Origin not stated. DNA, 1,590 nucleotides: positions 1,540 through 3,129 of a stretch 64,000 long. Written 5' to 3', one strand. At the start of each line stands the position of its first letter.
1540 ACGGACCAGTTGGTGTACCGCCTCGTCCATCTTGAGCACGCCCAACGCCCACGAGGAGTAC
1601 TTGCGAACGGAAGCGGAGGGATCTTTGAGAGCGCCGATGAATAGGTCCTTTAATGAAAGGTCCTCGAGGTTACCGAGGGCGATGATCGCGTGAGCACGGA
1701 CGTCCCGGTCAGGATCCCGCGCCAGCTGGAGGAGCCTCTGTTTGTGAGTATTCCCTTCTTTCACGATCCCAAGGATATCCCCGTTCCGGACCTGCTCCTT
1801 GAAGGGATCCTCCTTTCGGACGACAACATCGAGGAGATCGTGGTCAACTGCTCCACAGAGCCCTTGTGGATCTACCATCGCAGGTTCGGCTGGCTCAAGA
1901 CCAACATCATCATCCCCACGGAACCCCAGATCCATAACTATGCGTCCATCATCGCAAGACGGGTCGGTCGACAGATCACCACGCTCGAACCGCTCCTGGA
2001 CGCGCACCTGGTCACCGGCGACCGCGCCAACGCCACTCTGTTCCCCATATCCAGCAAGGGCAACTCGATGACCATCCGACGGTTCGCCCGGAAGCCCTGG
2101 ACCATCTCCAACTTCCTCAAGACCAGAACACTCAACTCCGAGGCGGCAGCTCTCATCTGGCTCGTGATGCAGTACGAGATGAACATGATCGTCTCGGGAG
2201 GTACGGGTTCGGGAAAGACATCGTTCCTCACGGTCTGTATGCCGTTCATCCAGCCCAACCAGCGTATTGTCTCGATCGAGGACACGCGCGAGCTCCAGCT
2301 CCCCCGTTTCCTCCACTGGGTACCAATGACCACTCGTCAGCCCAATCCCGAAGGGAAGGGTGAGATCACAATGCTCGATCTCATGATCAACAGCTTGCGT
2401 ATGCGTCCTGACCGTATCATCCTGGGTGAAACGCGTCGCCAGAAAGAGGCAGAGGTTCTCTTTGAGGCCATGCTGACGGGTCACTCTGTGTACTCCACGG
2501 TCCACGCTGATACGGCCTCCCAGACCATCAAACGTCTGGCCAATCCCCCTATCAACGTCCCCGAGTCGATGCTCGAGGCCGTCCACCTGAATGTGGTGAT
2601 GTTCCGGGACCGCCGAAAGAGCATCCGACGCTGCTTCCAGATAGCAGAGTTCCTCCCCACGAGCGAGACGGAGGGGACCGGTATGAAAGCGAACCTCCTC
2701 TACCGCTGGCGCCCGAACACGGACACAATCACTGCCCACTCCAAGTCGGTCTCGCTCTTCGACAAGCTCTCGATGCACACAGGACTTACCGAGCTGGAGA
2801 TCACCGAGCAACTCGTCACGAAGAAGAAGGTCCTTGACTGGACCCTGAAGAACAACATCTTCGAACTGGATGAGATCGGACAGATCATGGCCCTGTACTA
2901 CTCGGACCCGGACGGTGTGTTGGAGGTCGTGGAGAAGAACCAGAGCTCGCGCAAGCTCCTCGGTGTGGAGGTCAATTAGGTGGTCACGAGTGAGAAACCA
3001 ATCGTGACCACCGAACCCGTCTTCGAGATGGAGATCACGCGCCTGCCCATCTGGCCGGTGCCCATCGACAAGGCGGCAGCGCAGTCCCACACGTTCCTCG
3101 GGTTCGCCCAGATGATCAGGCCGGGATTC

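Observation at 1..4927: Bacterial-style Tad module (TadA-like ATPase + split TadB/TadC-like platform proteins) next to a HEAT-repeat gene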

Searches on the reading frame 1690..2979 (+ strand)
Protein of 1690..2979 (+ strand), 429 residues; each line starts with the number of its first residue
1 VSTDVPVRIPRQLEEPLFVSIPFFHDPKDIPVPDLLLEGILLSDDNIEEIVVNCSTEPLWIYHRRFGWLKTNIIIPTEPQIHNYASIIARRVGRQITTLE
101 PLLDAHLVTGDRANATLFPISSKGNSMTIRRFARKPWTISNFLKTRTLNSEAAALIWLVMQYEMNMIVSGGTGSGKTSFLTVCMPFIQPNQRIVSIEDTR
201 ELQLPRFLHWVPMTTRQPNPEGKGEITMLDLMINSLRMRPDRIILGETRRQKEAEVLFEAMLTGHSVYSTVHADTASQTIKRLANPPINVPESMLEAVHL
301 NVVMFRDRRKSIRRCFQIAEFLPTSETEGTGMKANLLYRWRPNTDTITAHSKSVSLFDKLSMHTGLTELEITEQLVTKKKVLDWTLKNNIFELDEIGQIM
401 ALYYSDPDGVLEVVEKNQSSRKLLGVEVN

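Call 8: search_protein_families(library=pfam, proteins=[window:1690-2979:+], max_evalue=0.01)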
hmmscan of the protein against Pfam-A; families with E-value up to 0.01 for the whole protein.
window:1690-2979:+ (429 aa): 1 family
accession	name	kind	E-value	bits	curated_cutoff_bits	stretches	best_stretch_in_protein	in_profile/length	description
PF00437.27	T2SSE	-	2.6e-36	125.5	24.9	1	118-304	99-273/370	Type II/IV secretion system protein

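Call 9: search_protein_families(library=ncbifam, proteins=[window:1690-2979:+], max_evalue=0.01)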
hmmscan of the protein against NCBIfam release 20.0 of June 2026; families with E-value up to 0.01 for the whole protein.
window:1690-2979:+ (429 aa): 20 families
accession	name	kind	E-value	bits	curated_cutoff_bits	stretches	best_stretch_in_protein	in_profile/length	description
NF058587.1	archaellum_moto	equivalog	6.5e-76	256.2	550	1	41-405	153-519/527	archaellum flagellar ATPase motor FlaI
TIGR03819.1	heli_sec_ATPase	hypoth_equivalog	2.2e-51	175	373.15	1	41-283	58-297/340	TadA family conjugal transfer-associated ATPase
TIGR02788.1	VirB11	equivalog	1.1e-39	136.3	249.95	2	154-285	135-264/308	P-type DNA transfer ATPase VirB11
NF053672.1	bindosome_BasE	exception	1.5e-36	126.3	1000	1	42-285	145-390/512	bindosome assembly system ATPase subunit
TIGR02782.1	TrbB_P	equivalog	1.2e-34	120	304.55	1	41-320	17-292/303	P-type conjugative transfer ATPase TrbB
NF010475.0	PRK13900.1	equivalog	3.5e-27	95.4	389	1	154-283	151-279/333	type IV secretion system ATPase VirB11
NF010469.0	PRK13894.1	subfamily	3.7e-26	92.2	508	1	42-299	31-287/320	conjugal transfer ATPase TrbB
NF010407.0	PRK13833.1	subfamily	2.9e-24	86.1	499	1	88-305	69-286/323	conjugal transfer protein TrbB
NF041000.1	ATPase_ComGA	equivalog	1.6e-22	79.8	300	1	124-295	93-252/267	competence type IV pilus ATPase ComGA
NF010425.0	PRK13851.1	equivalog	6.2e-21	74.6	461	1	159-283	158-280/344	type IV secretion system protein VirB11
TIGR02538.1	type_IV_pilB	equivalog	4.1e-16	58.7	675.65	1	166-340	319-483/564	type IV-A pilus assembly ATPase PilB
NF007755.0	PRK10436.1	equivalog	1.1e-15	57.3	617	1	163-321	219-368/465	type II secretion system protein GspE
TIGR02533.1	type_II_gspE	equivalog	8.8e-14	51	630.25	1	159-309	239-380/486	type II secretion system ATPase GspE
NF053534.1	T4PilAsmATPsTfpB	equivalog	1.8e-13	49.8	850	1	161-319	334-483/584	type IV pilus assembly ATPase TfpB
TIGR01420.1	pilT_fam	subfamily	2.1e-12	46.9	319.1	1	166-285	125-241/343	PilT/PilU family type 4a pilus ATPase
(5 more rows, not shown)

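Call 10: search_solved_structures(query=window:1690-2979:+, max_evalue=0.001)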
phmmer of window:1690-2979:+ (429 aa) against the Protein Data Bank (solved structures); distinct sequences matched with E-value up to 0.001: 33.
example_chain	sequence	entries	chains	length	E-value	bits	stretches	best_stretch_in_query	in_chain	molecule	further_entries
2oap_1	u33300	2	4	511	2.4e-63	217.7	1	41-413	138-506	Type II secretion system protein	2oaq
4ii7_A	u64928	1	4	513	8.5e-48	166.5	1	41-322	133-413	FlaI ATPase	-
4ihq_A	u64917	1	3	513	4.6e-47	164.1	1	41-322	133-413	FlaI ATPase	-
8rkd_E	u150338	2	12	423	2.7e-43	151.7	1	41-284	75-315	Pilus assembly ATPase CpaF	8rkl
8rjf_A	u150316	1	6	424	2.7e-43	151.7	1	41-284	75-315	Pilus assembly ATPase CpaF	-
9e24_A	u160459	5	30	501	4.2e-43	151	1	41-284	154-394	CpaF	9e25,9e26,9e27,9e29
6bge_A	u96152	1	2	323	5.1e-22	81.6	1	39-286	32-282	VirB11-like protein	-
1g6o_A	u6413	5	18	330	5.4e-22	81.5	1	39-286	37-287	CAG-ALPHA | virB11 homolog | Cag-alfa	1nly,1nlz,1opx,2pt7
2gza_A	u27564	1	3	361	3.7e-14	55.7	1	156-284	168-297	Type IV secretion system protein VirB11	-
5it5_F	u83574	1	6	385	9.5e-11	44.5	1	166-304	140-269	ATP binding motif-containing protein PilF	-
5oiu_A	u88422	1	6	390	9.7e-11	44.5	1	166-304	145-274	Type IV pilus assembly protein PilF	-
6ejf_A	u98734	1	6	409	1.1e-10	44.3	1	166-304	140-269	Type IV pilus assembly protein PilF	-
6f8l_G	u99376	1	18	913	3.6e-10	42.6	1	166-303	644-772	Type IV pilus assembly protein PilF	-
2eyu_A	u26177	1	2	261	6.7e-10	41.7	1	166-293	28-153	twitching motility protein PilT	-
5zfr_A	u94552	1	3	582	1.1e-09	40.9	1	166-318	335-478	Type IV pilus biogenesis ATPase PilB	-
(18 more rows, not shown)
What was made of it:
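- The retained core spans the same extent as complete VirB11: query 39-286 against 1g6o 37-287 of 330 (call 10). The retained part matches the full extent of VirB11 (call 10).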

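Call 11: find_homologous_proteins(query=window:1690-2979:+, max_evalue=1e-10)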
Query window:1690-2979:+ (429 aa): 7992 proteins with E <= 1e-10 among 8000 candidates; the best 120 are listed.
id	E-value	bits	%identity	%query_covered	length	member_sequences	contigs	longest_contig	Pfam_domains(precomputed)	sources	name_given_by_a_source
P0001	2.9e-286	967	100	100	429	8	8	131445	PF00437.27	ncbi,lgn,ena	-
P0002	9.5e-175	600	67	90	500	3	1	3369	PF00437.27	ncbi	-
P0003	2.1e-174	598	64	88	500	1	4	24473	PF00437.27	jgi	-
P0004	2.0e-171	589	64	88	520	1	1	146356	PF00437.27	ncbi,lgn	-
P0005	3.3e-171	588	65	89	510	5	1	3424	PF00437.27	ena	-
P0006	8.6e-171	587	64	89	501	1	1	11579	PF00437.27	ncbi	-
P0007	2.5e-170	585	64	90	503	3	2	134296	PF00437.27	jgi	-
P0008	2.9e-170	585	63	88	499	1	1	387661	PF00437.27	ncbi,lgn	-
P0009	5.5e-170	584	64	89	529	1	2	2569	PF00437.27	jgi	-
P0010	6.1e-170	584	64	88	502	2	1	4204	PF00437.27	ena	-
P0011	6.3e-170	584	64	90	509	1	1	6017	PF00437.27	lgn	-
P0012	7.8e-170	583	64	88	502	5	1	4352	PF00437.27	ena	-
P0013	9.5e-170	583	64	89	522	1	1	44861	PF23989.1,PF00437.27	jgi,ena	-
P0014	1.2e-169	583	64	88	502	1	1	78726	PF00437.27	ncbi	ncbi:MAG: ATPase, T2SS/T4P/T4SS family [Candidatus Diapherotrites archaeon]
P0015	2.2e-169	582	63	91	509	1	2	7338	PF00437.27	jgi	jgi:flagellar protein FlaI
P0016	3.1e-169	581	63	88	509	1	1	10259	PF00437.27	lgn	-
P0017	4.2e-169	581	63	89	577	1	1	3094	PF00437.27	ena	-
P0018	5.6e-169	581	62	88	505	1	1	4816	PF00437.27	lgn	-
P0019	6.2e-169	580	63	90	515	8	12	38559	PF00437.27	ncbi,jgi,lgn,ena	-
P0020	7.7e-169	580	65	88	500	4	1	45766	PF00437.27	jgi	-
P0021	1.2e-168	579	64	88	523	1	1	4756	PF23989.1,PF00437.27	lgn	-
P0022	1.4e-168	579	64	90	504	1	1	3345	PF00437.27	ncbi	-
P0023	1.8e-168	579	64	90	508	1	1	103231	PF00437.27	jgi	jgi:flagellar protein FlaI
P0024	1.8e-168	579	62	90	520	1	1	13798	PF00437.27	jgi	-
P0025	2.1e-168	579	64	89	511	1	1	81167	PF00437.27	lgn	-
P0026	2.3e-168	579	66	87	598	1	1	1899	PF00437.27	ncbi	-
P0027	2.7e-168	578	65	88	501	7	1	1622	PF00437.27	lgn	-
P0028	3.7e-168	578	63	88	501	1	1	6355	PF00437.27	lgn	-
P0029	3.9e-168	578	63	88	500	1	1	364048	PF00437.27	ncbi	-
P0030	3.9e-168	578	64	89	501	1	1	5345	PF00437.27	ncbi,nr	ncbi:MAG: type II/IV secretion system ATPase subunit [archaeon]|nr:type II/IV secretion system ATPas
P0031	4.5e-168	578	63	88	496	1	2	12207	PF00437.27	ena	-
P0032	4.8e-168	577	63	88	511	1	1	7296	PF00437.27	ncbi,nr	ncbi:MAG: type II/IV secretion system ATPase subunit [Candidatus Diapherotrites archaeon]|nr:type II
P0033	6.4e-168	577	62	88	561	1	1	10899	PF00437.27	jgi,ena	-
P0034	9.1e-168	577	63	88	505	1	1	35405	PF00437.27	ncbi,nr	ncbi:MAG: type II/IV secretion system ATPase subunit [Candidatus ainarchaeum sp.]|nr:type II/IV secr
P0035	1.3e-167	576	64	90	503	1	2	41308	PF00437.27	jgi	jgi:flagellar protein FlaI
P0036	1.4e-167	576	62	90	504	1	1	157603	PF00437.27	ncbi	-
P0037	1.5e-167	576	63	88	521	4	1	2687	PF00437.27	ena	-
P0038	1.9e-167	576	64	88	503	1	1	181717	PF00437.27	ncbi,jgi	-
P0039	1.9e-167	576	62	89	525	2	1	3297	PF00437.27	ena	-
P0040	2.1e-167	575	64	88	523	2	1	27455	PF23989.1,PF00437.27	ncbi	-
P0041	2.1e-167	575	63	88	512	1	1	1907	PF00437.27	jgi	-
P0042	2.8e-167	575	65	87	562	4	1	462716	PF00437.27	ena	-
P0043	3.0e-167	575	65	88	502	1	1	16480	PF00437.27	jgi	-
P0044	3.6e-167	575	64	88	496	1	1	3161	PF00437.27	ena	-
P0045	3.8e-167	575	64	89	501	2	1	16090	PF00437.27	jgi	-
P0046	3.8e-167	575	62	90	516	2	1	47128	PF00437.27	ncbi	ncbi:MAG: ATPase, T2SS/T4P/T4SS family [Candidatus Woesearchaeota archaeon]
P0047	4.4e-167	574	63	88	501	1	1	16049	PF00437.27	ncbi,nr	ncbi:MAG: type II/IV secretion system ATPase subunit [archaeon]|nr:type II/IV secretion system ATPas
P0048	5.3e-167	574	62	88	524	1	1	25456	PF00437.27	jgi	-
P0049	5.8e-167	574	61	93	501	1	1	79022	PF00437.27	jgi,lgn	-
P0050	6.1e-167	574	63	88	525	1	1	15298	PF00437.27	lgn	-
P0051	6.1e-167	574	64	90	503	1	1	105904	PF23989.1,PF00437.27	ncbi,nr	ncbi:Flp pilus assembly complex ATPase component TadA [Candidatus Woesearchaeota archaeon]|nr:Flp pi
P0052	6.2e-167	574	62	90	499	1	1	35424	PF00437.27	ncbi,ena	-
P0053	6.6e-167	574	64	88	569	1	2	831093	PF23989.1,PF00437.27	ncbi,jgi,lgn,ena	-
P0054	7.5e-167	574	64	90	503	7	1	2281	PF00437.27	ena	-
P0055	8.6e-167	573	63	90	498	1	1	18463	PF00437.27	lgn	-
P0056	9.3e-167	573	64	90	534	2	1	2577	PF00437.27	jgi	-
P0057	9.5e-167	573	63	90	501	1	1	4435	PF00437.27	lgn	-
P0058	1.0e-166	573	63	90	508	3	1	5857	PF00437.27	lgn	-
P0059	1.1e-166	573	63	92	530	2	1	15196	PF00437.27,PF27713.1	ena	-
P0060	1.2e-166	573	63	88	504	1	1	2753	PF00437.27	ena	-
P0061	1.2e-166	573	64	88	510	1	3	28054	PF00437.27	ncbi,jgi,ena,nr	ncbi:type II/IV secretion system ATPase subunit [Candidatus Micrarchaeota archaeon]|nr:type II/IV se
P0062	1.2e-166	573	63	90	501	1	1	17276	PF00437.27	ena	-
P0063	1.3e-166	573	63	88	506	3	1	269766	PF00437.27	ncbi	ncbi:MAG: ATPase, T2SS/T4P/T4SS family [Candidatus Diapherotrites archaeon]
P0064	1.3e-166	573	62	88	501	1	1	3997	PF00437.27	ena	-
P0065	1.6e-166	572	60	96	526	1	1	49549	PF23989.1,PF00437.27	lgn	-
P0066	1.8e-166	572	64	88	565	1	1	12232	PF00437.27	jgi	-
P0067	2.0e-166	572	63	92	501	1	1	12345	PF00437.27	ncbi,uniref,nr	ncbi:MAG: CpaF family protein [Candidatus Diapherotrites archaeon]|uniref:CpaF family protein n=1 Ta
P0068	2.0e-166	572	62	90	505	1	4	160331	PF00437.27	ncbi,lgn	-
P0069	2.1e-166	572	62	88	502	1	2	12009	PF00437.27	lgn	-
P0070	2.3e-166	572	63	90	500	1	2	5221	PF00437.27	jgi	jgi:archaeal flagellar protein FlaI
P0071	2.3e-166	572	62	90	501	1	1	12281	PF00437.27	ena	-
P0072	2.3e-166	572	62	90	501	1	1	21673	PF00437.27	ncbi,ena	-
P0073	2.8e-166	572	63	89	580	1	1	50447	PF00437.27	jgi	-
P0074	2.8e-166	572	64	88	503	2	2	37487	PF00437.27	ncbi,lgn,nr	ncbi:MAG: type II/IV secretion system ATPase subunit [Candidatus Diapherotrites archaeon]|nr:type II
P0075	3.5e-166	571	62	92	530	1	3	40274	PF00437.27,PF27713.1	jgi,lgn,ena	-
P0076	3.7e-166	571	62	90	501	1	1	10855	PF00437.27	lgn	-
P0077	3.8e-166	571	63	88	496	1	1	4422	PF00437.27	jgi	-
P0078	3.8e-166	571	62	88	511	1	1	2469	PF00437.27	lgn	-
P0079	3.9e-166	571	62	88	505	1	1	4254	PF00437.27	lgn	-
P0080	3.9e-166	571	62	90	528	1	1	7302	PF00437.27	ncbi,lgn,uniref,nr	ncbi:MAG: type II/IV secretion system ATPase subunit [Candidatus Diapherotrites archaeon]|uniref:Typ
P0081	4.5e-166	571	60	93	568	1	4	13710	PF00437.27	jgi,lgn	jgi:flagellar protein FlaI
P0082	4.6e-166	571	62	89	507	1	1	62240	PF00437.27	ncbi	-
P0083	5.5e-166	571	63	90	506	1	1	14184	PF00437.27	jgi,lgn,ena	-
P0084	5.7e-166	571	63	90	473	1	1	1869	PF00437.27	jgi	jgi:flagellar protein FlaI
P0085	5.9e-166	571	63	88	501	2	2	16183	PF00437.27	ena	-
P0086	6.2e-166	571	63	88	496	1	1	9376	PF00437.27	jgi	-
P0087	6.2e-166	571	63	88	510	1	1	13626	PF00437.27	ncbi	-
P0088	6.3e-166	570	61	90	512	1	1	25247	PF00437.27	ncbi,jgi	-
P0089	6.7e-166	570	63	90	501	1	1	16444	PF00437.27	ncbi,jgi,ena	-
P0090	6.9e-166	570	65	88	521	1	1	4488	PF23989.1,PF00437.27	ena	-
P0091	6.9e-166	570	63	90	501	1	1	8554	PF00437.27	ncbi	-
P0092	7.3e-166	570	63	90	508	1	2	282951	PF00437.27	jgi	-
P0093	7.4e-166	570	62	89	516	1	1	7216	PF00437.27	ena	-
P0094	8.7e-166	570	64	86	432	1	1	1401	PF00437.27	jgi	-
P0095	9.0e-166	570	63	88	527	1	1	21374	PF00437.27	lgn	-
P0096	9.2e-166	570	64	90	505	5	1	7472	PF00437.27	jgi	jgi:archaeal flagellar protein FlaI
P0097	9.5e-166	570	63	88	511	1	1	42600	PF00437.27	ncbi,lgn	-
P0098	1.0e-165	570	62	88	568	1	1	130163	PF00437.27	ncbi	-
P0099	1.1e-165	570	63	88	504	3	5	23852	PF00437.27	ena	-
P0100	1.1e-165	570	62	90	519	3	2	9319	PF00437.27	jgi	-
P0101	1.2e-165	570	62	90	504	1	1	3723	PF00437.27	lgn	-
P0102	1.3e-165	569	63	88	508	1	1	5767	PF00437.27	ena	-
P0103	1.5e-165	569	63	90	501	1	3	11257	PF00437.27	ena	-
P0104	2.0e-165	569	62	88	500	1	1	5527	PF00437.27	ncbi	-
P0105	2.8e-165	568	63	90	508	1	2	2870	PF00437.27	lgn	-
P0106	3.0e-165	568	62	88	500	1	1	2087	PF00437.27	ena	-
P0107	3.2e-165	568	62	90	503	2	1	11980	PF00437.27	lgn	-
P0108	3.2e-165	568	64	87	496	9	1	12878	PF00437.27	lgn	-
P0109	3.4e-165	568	63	88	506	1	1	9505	PF00437.27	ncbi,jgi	-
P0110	3.9e-165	568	64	88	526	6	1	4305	PF00437.27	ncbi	-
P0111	4.0e-165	568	61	88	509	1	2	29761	PF00437.27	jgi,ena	-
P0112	4.7e-165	568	63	90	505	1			PF00437.27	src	-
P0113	4.8e-165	568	63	90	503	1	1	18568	PF00437.27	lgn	-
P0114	5.2e-165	567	64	87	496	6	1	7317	PF00437.27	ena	-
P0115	5.5e-165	567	60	90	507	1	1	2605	PF00437.27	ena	-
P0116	6.1e-165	567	63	90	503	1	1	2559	PF00437.27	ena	-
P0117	6.2e-165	567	63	88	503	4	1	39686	PF00437.27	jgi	-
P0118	6.3e-165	567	63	90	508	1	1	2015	PF00437.27,PF27713.1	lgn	-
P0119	6.5e-165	567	64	87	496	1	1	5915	PF00437.27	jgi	jgi:flagellar protein FlaI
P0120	8.0e-165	567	62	90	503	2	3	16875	PF23989.1,PF00437.27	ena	-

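Call 12: find_encoding_contigs(protein=P0001, flank=10000, max_places=8)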
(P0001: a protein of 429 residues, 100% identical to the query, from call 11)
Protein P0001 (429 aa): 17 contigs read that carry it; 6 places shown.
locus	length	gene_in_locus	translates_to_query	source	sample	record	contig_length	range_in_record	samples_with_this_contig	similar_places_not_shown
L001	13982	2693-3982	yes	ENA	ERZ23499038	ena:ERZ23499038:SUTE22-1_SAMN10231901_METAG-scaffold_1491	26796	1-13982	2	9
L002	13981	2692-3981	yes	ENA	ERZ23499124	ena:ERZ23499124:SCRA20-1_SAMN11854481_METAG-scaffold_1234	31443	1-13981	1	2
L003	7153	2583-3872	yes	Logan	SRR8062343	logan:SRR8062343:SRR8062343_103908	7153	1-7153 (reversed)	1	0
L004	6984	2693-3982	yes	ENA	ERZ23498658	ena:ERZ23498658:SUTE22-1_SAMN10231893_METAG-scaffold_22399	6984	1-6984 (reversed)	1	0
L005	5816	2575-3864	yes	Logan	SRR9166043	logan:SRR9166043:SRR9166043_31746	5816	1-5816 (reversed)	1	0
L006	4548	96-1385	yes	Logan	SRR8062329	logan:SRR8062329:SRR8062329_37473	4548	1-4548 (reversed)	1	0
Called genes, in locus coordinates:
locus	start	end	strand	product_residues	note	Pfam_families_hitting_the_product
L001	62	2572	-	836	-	PF00514:Arm (faint), PF13646:HEAT_2 (weak), PF13646:HEAT_2, PF13646:HEAT_2, PF03130:HEAT_PBS (weak), PF13646:HEAT_2, PF03130:HEAT_PBS (weak), PF13646:HEAT_2, +11 more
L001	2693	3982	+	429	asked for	PF00437:T2SSE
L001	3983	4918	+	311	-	PF00482:T2SSF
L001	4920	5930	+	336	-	PF00482:T2SSF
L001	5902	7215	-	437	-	PF26314:MptA_B_family, PF09594:GT87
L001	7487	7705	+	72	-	PF01106:NifU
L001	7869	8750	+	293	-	PF00355:Rieske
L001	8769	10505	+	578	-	PF02683:DsbD_TM, PF13386:DsbD_2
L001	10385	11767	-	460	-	PF01839:FG-GAP (faint), PF13360:PQQ_2 (faint), PF13517:FG-GAP_3 (faint), PF14783:BBS2_Mid (faint), PF15907:Itfg2 (faint), PF23743:Beta-prop_BBS7 (faint), PF13570:Beta-prop_ACSF4, PF25292:Beta-prop_CGLA (weak)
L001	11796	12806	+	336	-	PF00586:AIRS, PF02769:AIRS_C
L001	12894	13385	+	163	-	-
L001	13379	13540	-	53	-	-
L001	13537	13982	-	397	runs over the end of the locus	PF03463:eRF1_1, PF18854:baeRF_family10, PF18859:acVLRF1, PF03464:eRF1_2, PF03465:eRF1_3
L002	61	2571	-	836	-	PF13646:HEAT_2 (weak), PF13646:HEAT_2, PF13646:HEAT_2, PF03130:HEAT_PBS (weak), PF13646:HEAT_2, PF03130:HEAT_PBS (weak), PF13646:HEAT_2, PF13646:HEAT_2, +13 more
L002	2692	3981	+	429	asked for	PF00437:T2SSE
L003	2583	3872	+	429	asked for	PF00437:T2SSE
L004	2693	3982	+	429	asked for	PF00437:T2SSE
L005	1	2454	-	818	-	?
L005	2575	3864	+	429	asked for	PF00437:T2SSE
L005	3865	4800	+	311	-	PF00482:T2SSF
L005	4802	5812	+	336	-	PF00482:T2SSF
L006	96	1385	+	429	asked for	PF00437:T2SSE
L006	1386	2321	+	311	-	PF00482:T2SSF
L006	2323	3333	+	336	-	PF00482:T2SSF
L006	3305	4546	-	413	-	?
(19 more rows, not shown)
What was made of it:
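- The allele is found in many samples (call 12).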
